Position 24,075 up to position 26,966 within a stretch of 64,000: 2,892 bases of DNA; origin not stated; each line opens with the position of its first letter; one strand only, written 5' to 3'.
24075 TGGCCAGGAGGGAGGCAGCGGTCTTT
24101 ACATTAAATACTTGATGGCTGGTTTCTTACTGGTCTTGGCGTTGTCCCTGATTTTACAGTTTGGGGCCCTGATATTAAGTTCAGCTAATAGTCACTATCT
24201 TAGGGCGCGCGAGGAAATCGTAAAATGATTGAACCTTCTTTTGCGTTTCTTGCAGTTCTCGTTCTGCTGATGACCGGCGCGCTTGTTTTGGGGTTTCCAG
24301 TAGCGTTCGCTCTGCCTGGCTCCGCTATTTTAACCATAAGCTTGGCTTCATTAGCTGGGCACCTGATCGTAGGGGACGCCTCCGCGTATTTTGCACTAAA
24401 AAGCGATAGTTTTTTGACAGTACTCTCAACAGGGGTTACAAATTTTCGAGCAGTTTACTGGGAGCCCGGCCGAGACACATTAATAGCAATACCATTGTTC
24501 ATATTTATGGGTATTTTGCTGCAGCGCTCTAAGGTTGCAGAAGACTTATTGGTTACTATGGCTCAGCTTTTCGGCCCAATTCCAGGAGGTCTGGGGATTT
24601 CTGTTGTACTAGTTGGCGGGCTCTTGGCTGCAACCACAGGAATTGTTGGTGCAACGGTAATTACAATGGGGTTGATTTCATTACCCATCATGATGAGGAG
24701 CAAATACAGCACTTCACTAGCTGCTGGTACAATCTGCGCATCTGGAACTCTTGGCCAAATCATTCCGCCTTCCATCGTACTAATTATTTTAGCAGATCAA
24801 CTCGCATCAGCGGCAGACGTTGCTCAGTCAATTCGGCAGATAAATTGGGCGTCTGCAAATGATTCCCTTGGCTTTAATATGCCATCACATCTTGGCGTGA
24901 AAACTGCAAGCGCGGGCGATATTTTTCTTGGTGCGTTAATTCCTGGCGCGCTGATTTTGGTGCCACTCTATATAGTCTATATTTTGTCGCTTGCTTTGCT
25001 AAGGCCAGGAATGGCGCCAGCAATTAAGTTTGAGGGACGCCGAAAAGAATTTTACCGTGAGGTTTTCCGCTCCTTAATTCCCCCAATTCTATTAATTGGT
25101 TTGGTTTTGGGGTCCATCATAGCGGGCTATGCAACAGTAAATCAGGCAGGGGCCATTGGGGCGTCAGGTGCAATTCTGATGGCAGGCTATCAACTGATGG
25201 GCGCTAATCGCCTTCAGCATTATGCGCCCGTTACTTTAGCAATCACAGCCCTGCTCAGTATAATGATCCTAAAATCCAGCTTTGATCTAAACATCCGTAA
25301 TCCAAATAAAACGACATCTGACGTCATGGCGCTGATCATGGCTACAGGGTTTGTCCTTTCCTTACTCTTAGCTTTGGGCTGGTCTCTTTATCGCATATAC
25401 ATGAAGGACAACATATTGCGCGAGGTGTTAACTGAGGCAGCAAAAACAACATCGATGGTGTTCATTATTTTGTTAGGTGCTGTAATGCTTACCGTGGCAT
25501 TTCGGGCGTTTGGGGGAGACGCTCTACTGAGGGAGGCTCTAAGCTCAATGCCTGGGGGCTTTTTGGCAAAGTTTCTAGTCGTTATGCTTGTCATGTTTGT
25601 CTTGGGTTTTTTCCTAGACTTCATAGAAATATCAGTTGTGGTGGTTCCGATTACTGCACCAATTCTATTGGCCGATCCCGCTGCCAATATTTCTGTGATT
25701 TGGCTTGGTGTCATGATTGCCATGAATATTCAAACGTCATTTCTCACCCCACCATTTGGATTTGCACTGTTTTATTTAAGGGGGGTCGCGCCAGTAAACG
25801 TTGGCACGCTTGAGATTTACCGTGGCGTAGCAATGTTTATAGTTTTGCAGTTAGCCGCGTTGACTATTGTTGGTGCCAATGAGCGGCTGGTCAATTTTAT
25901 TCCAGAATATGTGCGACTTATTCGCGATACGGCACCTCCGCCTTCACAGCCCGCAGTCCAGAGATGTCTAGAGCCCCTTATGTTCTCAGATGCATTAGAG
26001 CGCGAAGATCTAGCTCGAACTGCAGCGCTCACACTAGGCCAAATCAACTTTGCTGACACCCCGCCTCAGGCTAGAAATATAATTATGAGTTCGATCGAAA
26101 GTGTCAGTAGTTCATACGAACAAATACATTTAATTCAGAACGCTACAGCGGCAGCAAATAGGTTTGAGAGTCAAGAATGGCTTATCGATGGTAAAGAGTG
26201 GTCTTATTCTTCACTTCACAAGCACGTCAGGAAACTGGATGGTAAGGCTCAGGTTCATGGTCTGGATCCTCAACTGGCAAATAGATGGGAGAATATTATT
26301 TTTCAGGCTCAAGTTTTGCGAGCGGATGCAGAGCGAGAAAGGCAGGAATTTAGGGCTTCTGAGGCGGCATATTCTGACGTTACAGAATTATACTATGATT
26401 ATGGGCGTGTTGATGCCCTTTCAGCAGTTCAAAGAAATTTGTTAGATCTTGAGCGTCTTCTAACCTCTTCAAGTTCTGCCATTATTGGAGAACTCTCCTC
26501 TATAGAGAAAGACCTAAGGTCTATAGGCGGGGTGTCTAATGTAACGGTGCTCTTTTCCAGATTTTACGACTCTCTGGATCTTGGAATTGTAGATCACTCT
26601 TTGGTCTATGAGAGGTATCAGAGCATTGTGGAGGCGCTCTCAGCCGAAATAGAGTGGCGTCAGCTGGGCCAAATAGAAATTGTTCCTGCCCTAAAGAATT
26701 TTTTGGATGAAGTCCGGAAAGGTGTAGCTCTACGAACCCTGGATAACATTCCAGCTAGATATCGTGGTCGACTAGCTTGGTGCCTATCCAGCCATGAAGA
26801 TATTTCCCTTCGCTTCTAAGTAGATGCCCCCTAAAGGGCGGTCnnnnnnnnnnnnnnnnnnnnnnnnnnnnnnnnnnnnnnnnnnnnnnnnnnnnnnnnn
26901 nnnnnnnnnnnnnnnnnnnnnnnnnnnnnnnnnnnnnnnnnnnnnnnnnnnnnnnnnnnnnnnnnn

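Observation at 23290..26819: Orphan TRAP DctQ/DctM pair with large extensions: DctM fused to an unrecognisable ~320-aa C-terminal soluble domain, no DctP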

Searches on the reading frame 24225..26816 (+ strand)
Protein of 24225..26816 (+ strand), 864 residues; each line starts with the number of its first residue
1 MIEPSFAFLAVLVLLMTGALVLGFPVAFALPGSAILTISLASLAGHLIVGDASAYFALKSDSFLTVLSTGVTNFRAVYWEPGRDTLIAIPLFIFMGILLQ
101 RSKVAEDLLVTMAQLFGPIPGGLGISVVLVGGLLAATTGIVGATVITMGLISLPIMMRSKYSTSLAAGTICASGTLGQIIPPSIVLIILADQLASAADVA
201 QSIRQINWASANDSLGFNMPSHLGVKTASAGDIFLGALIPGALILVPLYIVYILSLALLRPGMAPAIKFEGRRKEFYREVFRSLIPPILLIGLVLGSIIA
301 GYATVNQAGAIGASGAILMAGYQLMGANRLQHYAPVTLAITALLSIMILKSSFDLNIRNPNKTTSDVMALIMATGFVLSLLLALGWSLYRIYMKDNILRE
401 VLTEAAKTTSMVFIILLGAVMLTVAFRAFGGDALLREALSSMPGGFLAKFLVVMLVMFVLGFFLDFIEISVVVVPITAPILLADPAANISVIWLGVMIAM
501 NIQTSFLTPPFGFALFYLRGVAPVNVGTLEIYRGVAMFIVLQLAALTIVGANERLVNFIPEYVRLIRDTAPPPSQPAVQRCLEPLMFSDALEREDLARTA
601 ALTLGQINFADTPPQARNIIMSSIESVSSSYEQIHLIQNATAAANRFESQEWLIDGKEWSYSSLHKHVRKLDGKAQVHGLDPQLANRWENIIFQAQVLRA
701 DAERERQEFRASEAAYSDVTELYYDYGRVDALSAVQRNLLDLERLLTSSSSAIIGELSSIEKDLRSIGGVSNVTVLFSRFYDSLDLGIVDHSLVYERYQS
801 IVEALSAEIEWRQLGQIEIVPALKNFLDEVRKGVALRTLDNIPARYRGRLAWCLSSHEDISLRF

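Call 3: search_protein_families(library=pfam, proteins=[window:24225-26816:+], max_evalue=1)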
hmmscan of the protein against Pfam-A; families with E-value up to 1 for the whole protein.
window:24225-26816:+ (864 aa): 1 family
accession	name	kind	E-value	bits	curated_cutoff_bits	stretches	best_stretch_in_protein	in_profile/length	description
PF06808.19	DctM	-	2e-53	182.1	23.8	3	15-196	3-161/413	Tripartite ATP-independent periplasmic transporter, DctM component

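Call 4: search_protein_families(library=ncbifam, proteins=[window:24225-26816:+], max_evalue=1)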
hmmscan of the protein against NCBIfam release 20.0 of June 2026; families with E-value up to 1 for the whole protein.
window:24225-26816:+ (864 aa): 4 families
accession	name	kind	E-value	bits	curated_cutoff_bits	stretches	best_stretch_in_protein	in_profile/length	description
TIGR00786.1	dctM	subfamily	7.5e-67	225.8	268.45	2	85-353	39-271/405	TRAP transporter large permease subunit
NF011634.1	PRK15060.1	equivalog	7.1e-15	55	800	2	389-548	256-409/425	2,3-diketo-L-gulonate TRAP transporter large permease YiaN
TIGR02123.1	TRAP_fused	subfamily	1.8e-08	33.6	320.65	1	33-182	115-264/615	TRAP transporter fused permease subunit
TIGR04117.1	Syntroph_Cxxx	paralog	0.36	10.9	50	0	144-175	35-66/98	Cys-Xaa-Xaa-Xaa repeat radical SAM target protein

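Call 6: find_homologous_proteins(query=window:24225-26816:+)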
Query window:24225-26816:+ (864 aa): 7999 proteins with E <= 0.001 among 8000 candidates; the best 120 are listed.
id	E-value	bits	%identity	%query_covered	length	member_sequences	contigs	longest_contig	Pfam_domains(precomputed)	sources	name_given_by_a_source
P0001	0.0e+0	1847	100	100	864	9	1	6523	PF06808.19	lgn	-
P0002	0.0e+0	1100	60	100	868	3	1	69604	PF06808.19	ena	-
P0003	0.0e+0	1049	58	100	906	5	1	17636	PF06808.19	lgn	-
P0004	0.0e+0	1041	57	100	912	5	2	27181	PF06808.19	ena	-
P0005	4.5e-297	1006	56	100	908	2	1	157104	PF06808.19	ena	-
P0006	2.3e-228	779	47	99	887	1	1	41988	PF06808.19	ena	-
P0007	4.1e-228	778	47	98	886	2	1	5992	PF06808.19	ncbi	-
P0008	5.1e-228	777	48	98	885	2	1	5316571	PF06808.19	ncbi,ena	-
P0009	1.4e-227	776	47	97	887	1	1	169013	PF06808.19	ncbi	-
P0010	1.2e-226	773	48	99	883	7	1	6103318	PF06808.19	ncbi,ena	-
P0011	7.0e-226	770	48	99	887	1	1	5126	PF06808.19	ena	-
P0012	8.1e-226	770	48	99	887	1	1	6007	PF06808.19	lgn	-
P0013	8.2e-226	770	48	99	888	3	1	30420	PF06808.19,PF03600.23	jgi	jgi:tripartite ATP-independent transporter DctM subunit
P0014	1.0e-225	770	48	99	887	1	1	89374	PF06808.19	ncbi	-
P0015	1.9e-225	769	48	99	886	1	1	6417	PF06808.19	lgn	-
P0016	2.3e-225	769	48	99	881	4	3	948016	PF06808.19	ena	-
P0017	2.6e-225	769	48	99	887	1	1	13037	PF06808.19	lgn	-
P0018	3.2e-225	768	47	98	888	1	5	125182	PF06808.19,PF03600.23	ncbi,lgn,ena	-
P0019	3.4e-225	768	48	99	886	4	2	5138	PF06808.19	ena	-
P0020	6.4e-225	767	48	99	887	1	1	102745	PF06808.19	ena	-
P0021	7.0e-225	767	48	99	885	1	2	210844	PF06808.19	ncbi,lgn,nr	ncbi:MAG: hypothetical protein DHS20C01_05840 [marine bacterium B5-7]|nr:MAG: hypothetical protein D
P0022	7.2e-225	767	48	99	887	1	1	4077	PF06808.19,PF03600.23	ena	-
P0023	7.5e-225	767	48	99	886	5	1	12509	PF06808.19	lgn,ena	-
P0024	7.9e-225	767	47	98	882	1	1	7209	PF06808.19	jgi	-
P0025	1.7e-224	766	46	98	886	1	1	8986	PF06808.19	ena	-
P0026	1.7e-224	766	48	98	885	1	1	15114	PF06808.19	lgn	-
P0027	2.2e-224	765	46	98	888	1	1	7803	PF06808.19,PF03600.23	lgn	-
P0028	3.0e-224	765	48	99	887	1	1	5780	PF06808.19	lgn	-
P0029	5.2e-224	764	47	99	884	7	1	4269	PF06808.19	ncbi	-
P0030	7.3e-224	764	48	99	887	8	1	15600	PF06808.19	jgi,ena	-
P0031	7.4e-224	764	48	99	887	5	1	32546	PF06808.19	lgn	-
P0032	8.4e-224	764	47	99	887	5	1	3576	PF06808.19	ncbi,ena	-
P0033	8.6e-224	763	47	98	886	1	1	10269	PF06808.19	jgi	jgi:tripartite ATP-independent transporter DctM subunit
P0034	9.6e-224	763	47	99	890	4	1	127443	PF06808.19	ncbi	-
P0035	1.5e-223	763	49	98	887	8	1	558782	PF06808.19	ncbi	-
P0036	1.8e-223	762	47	98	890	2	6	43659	PF06808.19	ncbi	-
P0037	1.9e-223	762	48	98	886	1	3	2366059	PF06808.19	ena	-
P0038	2.1e-223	762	47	98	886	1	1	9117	PF06808.19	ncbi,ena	-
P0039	2.2e-223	762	48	98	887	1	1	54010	PF06808.19,PF03600.23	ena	-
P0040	2.5e-223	762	48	99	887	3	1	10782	PF06808.19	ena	-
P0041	3.0e-223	762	47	99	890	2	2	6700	PF06808.19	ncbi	-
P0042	3.1e-223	762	48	98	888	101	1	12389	PF06808.19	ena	-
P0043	3.3e-223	762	48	98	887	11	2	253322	PF06808.19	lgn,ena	-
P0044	3.4e-223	762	47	99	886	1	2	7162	PF06808.19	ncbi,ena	-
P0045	3.7e-223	761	48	99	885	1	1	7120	PF06808.19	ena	-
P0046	3.8e-223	761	47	99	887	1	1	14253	PF06808.19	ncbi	ncbi:MAG: TRAP transporter large permease subunit [Pseudomonadota bacterium]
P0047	4.0e-223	761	48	99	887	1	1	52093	PF06808.19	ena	-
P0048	4.1e-223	761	47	97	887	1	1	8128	PF06808.19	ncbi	-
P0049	4.5e-223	761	47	99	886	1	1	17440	PF06808.19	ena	-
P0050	4.7e-223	761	46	98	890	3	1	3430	PF06808.19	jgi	-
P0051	6.2e-223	761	49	98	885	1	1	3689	PF06808.19,PF03600.23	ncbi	ncbi:MAG: SLC13 family permease [Gammaproteobacteria bacterium]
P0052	6.6e-223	761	48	99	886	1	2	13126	PF06808.19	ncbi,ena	-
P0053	7.1e-223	760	47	99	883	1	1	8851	PF06808.19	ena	-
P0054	7.9e-223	760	47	98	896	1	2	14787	PF06808.19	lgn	-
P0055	8.0e-223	760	47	99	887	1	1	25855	PF06808.19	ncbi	-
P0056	8.3e-223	760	48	99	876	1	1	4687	PF06808.19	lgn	-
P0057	9.0e-223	760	48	99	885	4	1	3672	PF06808.19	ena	-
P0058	1.0e-222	760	47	98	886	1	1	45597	PF06808.19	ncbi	ncbi:MAG: TRAP transporter large permease subunit [Motiliproteus sp.]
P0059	1.2e-222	760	46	99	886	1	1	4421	PF06808.19,PF03600.23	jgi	-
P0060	1.4e-222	759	47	99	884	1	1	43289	PF06808.19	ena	-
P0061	1.5e-222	759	47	98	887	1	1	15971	PF06808.19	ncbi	-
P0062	1.5e-222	759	48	99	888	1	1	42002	PF06808.19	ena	-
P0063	1.6e-222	759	47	99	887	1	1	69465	PF06808.19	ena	-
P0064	1.7e-222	759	46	99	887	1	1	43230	PF06808.19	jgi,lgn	-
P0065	2.0e-222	759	47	99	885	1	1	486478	PF06808.19,PF03600.23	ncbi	-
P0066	2.1e-222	759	47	99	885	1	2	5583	PF06808.19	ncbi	-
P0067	2.3e-222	759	47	97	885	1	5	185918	PF06808.19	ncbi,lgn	ncbi:MAG: hypothetical protein Kow006_12180 [Gammaproteobacteria bacterium]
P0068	2.4e-222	759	47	97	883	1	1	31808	PF06808.19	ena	-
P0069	2.5e-222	759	47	99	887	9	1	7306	PF06808.19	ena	-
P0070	2.6e-222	759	47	99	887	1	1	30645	PF06808.19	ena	-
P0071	2.7e-222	759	48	98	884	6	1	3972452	PF06808.19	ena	-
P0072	2.9e-222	758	48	99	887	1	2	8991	PF06808.19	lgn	-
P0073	2.9e-222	758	47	99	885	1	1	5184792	PF06808.19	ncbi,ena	-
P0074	3.1e-222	758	47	99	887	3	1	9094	PF06808.19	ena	-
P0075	3.2e-222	758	47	98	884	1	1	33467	PF06808.19,PF03600.23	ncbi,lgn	-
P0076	3.7e-222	758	47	99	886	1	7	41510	PF06808.19,PF03600.23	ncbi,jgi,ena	-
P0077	3.7e-222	758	48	99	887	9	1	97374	PF06808.19,PF03600.23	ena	-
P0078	3.7e-222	758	46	99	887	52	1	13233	PF06808.19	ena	-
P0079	4.0e-222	758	46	99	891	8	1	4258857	PF06808.19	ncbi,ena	-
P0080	4.2e-222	758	46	98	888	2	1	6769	PF06808.19,PF03600.23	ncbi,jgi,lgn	ncbi:MAG: TRAP-type mannitol/chloroaromatic compound transport system permease large subunit [Oceano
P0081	4.4e-222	758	47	98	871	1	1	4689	PF06808.19,PF03600.23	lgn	-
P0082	4.6e-222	758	49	99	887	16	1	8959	PF06808.19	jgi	-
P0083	4.6e-222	758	48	100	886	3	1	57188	PF06808.19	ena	-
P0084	5.4e-222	758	47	98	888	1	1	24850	PF06808.19,PF03600.23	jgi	jgi:tripartite ATP-independent transporter DctM subunit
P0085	5.7e-222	757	47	97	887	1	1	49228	PF06808.19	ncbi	-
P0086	5.7e-222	757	47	99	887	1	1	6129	PF06808.19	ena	-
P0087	6.3e-222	757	47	99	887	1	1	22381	PF06808.19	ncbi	ncbi:MAG: SLC13 family permease [Alphaproteobacteria bacterium]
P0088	7.2e-222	757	47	99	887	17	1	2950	PF06808.19,PF03600.23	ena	-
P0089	7.7e-222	757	47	99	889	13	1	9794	PF06808.19,PF03600.23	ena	-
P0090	8.3e-222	757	47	98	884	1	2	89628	PF06808.19,PF03600.23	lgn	-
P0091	9.5e-222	757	48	98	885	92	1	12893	PF06808.19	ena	-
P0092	1.1e-221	757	47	99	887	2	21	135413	PF06808.19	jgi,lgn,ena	-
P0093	1.1e-221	757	46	97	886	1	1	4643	PF06808.19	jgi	jgi:tripartite ATP-independent transporter DctM subunit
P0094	1.2e-221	756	48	99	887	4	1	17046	PF06808.19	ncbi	ncbi:MAG: TRAP transporter large permease subunit [Pseudomonadota bacterium]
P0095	1.2e-221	756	47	99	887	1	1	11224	PF06808.19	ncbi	-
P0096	1.3e-221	756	48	99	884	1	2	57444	PF06808.19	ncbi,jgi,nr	ncbi:MAG: TRAP transporter large permease subunit [Rhodospirillales bacterium]|nr:TRAP transporter l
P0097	1.3e-221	756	47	97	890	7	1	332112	PF06808.19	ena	-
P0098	1.3e-221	756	47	99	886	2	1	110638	PF06808.19,PF03600.23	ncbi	-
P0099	1.4e-221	756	47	98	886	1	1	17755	PF06808.19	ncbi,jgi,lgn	ncbi:MAG: tripartite ATP-independent transporter DctM subunit [Motiliproteus sp.]|jgi:tripartite ATP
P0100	1.7e-221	756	46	97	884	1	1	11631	PF06808.19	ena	-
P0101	1.8e-221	756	48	99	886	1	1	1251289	PF06808.19,PF03600.23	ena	-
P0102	1.8e-221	756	47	99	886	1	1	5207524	PF06808.19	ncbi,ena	-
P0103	1.9e-221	756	47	99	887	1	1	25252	PF06808.19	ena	-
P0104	1.9e-221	756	47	99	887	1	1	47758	PF06808.19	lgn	-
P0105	2.0e-221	756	47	98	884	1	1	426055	PF06808.19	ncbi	-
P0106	2.6e-221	755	47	98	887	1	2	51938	PF06808.19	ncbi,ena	-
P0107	2.6e-221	755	48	99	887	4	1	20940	PF06808.19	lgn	-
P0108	2.7e-221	755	48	99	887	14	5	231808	PF06808.19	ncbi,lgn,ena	-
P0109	2.7e-221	755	47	99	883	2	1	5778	PF06808.19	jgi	jgi:tripartite ATP-independent transporter DctM subunit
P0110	3.0e-221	755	47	99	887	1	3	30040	PF06808.19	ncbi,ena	-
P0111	3.1e-221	755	47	99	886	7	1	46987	PF06808.19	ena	-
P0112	3.2e-221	755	48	99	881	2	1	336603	PF06808.19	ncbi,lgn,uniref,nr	ncbi:TRAP transporter, DctM subunit [Tranquillimonas rosea]|uniref:TRAP transporter, DctM subunit n=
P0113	3.3e-221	755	47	99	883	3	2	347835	PF06808.19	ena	-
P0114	3.6e-221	755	47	98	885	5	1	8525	PF06808.19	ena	-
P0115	3.7e-221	755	47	100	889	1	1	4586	PF06808.19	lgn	-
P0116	3.9e-221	755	47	99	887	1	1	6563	PF06808.19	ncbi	ncbi:unnamed protein product [Discosporangium mesarthrocarpum]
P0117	4.0e-221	755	47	98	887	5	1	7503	PF06808.19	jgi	jgi:tripartite ATP-independent transporter DctM subunit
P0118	4.0e-221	755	47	98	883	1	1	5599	PF06808.19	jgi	-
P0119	4.2e-221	755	46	98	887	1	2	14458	PF06808.19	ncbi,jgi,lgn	-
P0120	4.2e-221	755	47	99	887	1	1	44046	PF06808.19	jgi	-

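Call 7: find_encoding_contigs(protein=P0008, flank=8000, max_places=2)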
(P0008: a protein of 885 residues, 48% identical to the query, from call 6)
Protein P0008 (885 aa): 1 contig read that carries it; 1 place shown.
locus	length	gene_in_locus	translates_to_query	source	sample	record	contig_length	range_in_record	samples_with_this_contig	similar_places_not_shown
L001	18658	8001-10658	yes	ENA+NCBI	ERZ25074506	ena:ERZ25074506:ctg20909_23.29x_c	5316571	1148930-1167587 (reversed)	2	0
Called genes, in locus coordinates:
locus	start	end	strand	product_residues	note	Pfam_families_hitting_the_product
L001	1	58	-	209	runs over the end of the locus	PF14407:Frankia_peptide (faint), PF02979:NHase_alpha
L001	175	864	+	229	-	PF00702:Hydrolase, PF13419:HAD_2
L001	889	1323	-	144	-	PF01022:HTH_5 (weak), PF12840:HTH_20 (weak), PF13404:HTH_AsnC-type, PF13412:HTH_24, PF24034:DUF7343 (faint), PF01047:MarR (weak), PF01037:AsnC_trans_reg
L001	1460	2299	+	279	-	PF02567:PhzC-PhzF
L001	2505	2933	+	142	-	PF05932:CesT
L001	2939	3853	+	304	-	PF01129:ART, PF03496:ADPrib_exo_Tox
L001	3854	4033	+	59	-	-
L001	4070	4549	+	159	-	-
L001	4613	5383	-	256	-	PF07722:Peptidase_C26, PF00117:GATase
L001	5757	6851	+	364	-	PF03480:DctP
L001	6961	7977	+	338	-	PF04290:DctQ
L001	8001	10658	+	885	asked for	PF06808:DctM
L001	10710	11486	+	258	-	PF00106:adh_short, PF08659:KR, PF13561:adh_short_C2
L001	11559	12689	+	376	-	PF03492:Methyltransf_7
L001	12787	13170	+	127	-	PF02311:AraC_binding, PF07883:Cupin_2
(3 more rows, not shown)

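Call 8: find_encoding_contigs(protein=P0112, flank=8000, max_places=2)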
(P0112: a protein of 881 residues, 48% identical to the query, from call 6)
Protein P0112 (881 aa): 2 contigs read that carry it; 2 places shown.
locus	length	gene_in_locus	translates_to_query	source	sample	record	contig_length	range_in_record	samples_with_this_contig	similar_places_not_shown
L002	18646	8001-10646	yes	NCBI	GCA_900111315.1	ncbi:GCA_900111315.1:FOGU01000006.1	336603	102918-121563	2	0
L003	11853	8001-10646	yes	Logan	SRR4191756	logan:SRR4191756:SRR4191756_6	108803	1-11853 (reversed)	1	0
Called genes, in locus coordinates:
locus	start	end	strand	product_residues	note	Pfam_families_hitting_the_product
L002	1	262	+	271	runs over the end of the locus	-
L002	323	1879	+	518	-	PF06537:DHOR, PF00034:Cytochrom_C (faint)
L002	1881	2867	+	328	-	PF09375:Peptidase_M75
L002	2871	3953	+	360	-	PF07433:DUF1513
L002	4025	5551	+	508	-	PF00501:AMP-binding, PF13193:AMP-binding_C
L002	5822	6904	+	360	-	PF03480:DctP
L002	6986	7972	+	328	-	PF04290:DctQ (weak)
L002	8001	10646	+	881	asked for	PF06808:DctM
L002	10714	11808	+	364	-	PF05145:AbrB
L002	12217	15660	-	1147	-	PF00289:Biotin_carb_N, PF02222:ATP-grasp, PF02786:CPSase_L_D2, PF07478:Dala_Dala_lig_C (weak), PF02785:Biotin_carb_C, PF00682:HMGL-like, PF02436:PYC_OADA, PF00364:Biotin_lipoyl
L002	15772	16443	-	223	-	PF08448:PAS_4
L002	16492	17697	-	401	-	PF01070:FMN_dh, PF00478:IMPDH (weak)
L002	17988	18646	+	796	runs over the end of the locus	PF00580:UvrD-helicase, PF13245:AAA_19, PF13604:AAA_30 (faint), PF13361:UvrD_C, PF13538:UvrD_C_2 (faint), PF21196:PcrA_UvrD_tudor (weak)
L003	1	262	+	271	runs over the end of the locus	-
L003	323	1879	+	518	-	PF06537:DHOR, PF00034:Cytochrom_C (faint)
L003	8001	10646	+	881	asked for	PF06808:DctM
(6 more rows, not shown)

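Call 9: find_encoding_contigs(protein=P0002, flank=8000, max_places=2)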
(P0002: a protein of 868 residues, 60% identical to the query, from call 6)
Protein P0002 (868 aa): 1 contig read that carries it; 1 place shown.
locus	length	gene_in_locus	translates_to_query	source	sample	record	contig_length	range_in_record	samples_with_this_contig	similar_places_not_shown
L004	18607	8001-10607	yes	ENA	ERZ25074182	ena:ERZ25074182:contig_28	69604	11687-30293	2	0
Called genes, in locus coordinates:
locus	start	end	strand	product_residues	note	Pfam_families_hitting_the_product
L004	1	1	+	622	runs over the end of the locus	PF00294:PfkB, PF09863:DUF2090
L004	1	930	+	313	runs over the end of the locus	PF00294:PfkB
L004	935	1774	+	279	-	PF04962:KduI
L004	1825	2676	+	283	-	PF01116:F_bP_aldolase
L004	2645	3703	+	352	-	PF05721:PhyH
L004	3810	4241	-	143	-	PF00903:Glyoxalase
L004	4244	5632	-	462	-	PF00224:PK, PF02887:PK_C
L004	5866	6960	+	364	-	PF03480:DctP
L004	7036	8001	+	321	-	PF04290:DctQ (weak)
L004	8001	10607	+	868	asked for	PF06808:DctM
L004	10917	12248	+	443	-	PF00883:Peptidase_M17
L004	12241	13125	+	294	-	PF01479:S4, PF00849:PseudoU_synth_2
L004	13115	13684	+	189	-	PF03602:Cons_hypoth95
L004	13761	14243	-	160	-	PF13404:HTH_AsnC-type, PF13412:HTH_24, PF01037:AsnC_trans_reg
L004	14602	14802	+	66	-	PF01632:Ribosomal_L35p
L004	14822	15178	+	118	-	PF00453:Ribosomal_L20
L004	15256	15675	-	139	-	PF21157:DksA_N, PF01258:zf-dskA_traR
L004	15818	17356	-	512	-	PF00884:Sulfatase, PF01663:Phosphodiest (faint), PF16347:SGSH_C, PF12411:Choline_sulf_C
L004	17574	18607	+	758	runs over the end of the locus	PF00580:UvrD-helicase, PF13245:AAA_19, PF13604:AAA_30 (faint), PF13361:UvrD_C, PF13538:UvrD_C_2 (faint)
